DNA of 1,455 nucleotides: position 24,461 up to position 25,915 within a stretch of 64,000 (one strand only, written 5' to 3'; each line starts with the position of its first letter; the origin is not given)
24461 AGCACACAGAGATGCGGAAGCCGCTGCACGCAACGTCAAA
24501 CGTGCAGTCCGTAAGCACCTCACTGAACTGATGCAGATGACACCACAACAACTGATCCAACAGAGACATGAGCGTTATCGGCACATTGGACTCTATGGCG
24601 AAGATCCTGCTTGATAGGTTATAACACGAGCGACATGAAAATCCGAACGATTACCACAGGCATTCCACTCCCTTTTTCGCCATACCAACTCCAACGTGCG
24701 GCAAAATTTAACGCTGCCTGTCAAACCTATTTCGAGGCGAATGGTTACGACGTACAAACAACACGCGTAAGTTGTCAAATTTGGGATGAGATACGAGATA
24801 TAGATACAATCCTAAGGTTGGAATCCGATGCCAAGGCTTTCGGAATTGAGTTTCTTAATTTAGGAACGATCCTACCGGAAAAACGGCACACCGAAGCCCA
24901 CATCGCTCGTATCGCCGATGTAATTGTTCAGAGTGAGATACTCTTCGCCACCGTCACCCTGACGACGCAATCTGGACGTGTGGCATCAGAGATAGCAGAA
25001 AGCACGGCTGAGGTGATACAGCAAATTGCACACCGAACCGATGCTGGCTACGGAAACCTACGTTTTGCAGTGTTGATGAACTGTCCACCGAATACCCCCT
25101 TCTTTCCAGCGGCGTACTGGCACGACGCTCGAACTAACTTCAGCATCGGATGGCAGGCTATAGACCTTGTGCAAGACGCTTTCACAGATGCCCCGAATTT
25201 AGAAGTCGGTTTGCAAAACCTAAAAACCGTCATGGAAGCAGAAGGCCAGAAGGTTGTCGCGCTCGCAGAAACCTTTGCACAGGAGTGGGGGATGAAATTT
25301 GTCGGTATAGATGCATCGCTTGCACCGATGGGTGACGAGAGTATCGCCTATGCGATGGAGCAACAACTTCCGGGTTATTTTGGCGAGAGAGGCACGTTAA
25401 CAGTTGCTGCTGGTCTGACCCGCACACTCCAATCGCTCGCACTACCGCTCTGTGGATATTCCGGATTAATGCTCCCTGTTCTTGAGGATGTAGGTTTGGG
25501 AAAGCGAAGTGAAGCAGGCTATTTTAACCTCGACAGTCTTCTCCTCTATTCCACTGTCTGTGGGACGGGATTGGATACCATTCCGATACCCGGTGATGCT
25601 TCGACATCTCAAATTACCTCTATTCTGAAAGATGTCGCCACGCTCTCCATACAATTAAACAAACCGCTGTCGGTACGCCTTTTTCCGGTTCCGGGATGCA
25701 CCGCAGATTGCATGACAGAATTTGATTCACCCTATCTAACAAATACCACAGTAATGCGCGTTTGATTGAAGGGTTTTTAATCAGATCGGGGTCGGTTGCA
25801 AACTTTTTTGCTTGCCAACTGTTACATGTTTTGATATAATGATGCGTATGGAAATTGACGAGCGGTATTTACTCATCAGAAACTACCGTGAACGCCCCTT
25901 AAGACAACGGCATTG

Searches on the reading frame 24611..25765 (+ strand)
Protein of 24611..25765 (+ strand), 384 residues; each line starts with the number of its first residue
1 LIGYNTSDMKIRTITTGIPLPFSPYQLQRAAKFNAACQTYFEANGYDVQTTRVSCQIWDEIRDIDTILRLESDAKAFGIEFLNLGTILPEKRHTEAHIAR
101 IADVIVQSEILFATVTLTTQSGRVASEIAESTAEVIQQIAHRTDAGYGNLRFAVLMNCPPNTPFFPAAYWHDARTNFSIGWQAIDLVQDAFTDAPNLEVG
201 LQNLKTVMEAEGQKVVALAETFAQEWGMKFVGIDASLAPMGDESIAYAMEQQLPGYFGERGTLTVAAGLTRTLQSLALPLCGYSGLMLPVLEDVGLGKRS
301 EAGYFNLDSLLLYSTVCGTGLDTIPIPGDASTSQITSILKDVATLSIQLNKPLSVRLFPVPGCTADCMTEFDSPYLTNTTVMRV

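Call 57: search_protein_families(library=pfam, proteins=[window:24611-25765:+], max_evalue=0.00001)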
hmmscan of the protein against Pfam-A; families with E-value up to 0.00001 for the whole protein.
window:24611-25765:+ (384 aa): 1 family
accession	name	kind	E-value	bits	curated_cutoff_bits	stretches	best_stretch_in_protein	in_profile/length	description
PF05167.17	DUF711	-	7.9e-78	262.5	25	1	6-371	5-406/413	Uncharacterised ACR (DUF711)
